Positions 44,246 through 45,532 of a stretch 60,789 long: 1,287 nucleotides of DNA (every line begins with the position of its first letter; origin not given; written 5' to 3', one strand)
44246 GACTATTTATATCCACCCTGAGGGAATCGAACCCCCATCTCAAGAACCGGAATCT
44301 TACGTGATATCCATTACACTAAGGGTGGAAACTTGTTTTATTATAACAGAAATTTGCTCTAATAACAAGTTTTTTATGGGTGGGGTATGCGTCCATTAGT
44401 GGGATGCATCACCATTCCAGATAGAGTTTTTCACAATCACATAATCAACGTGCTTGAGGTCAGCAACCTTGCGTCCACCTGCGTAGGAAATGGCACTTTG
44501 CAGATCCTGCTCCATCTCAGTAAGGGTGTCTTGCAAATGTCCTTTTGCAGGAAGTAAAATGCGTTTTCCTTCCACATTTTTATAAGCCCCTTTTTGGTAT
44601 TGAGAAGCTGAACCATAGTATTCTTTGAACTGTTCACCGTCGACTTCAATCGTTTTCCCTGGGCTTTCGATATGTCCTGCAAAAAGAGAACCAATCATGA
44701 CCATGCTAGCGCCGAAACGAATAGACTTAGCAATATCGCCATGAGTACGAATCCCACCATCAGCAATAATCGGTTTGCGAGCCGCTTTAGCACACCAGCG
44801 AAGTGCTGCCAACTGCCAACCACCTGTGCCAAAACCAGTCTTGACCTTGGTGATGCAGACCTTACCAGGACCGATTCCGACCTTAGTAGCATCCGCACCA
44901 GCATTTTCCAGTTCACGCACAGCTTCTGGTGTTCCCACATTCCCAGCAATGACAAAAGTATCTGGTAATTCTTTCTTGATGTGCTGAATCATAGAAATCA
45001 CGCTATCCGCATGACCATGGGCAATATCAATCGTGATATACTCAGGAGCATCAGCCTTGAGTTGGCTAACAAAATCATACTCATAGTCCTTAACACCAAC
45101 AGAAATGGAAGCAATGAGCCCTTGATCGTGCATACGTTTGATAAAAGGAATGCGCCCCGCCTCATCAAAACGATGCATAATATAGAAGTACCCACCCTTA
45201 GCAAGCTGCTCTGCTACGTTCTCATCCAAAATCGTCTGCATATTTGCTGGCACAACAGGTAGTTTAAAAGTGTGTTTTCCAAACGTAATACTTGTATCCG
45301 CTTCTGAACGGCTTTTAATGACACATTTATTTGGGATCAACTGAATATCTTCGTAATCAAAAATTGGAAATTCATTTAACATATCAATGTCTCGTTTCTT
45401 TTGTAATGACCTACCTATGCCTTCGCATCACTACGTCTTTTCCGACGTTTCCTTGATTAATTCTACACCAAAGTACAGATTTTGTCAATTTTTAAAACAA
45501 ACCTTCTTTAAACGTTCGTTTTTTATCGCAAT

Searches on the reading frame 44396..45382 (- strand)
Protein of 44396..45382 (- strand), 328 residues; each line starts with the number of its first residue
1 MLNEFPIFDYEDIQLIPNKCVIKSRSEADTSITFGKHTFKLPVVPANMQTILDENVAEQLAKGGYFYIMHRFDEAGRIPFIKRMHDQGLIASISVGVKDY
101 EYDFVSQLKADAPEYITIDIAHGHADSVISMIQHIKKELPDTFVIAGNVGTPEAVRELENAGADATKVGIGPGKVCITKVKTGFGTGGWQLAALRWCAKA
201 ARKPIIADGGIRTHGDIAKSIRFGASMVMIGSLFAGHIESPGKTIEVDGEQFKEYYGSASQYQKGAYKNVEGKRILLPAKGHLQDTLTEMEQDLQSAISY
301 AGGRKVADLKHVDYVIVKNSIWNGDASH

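Call 42: search_protein_families(library=pfam, proteins=[window:44396-45382:-], max_evalue=0.00001)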
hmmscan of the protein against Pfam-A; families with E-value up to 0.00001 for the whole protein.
window:44396-45382:- (328 aa): 4 families
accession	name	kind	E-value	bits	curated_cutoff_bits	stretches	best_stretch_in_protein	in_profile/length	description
PF00478.31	IMPDH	-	2e-66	224.8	25.6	1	9-311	3-327/345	IMP dehydrogenase / GMP reductase domain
PF01070.24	FMN_dh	-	1.2e-07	31.6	24.9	0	193-235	262-306/350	FMN-dependent dehydrogenase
PF03060.21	NMO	-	1.6e-06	28.2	28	1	138-244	132-235/331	Nitronate monooxygenase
PF00977.27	His_biosynth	-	2.6e-06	27.5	23.6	0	190-234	61-105/228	Histidine biosynthesis protein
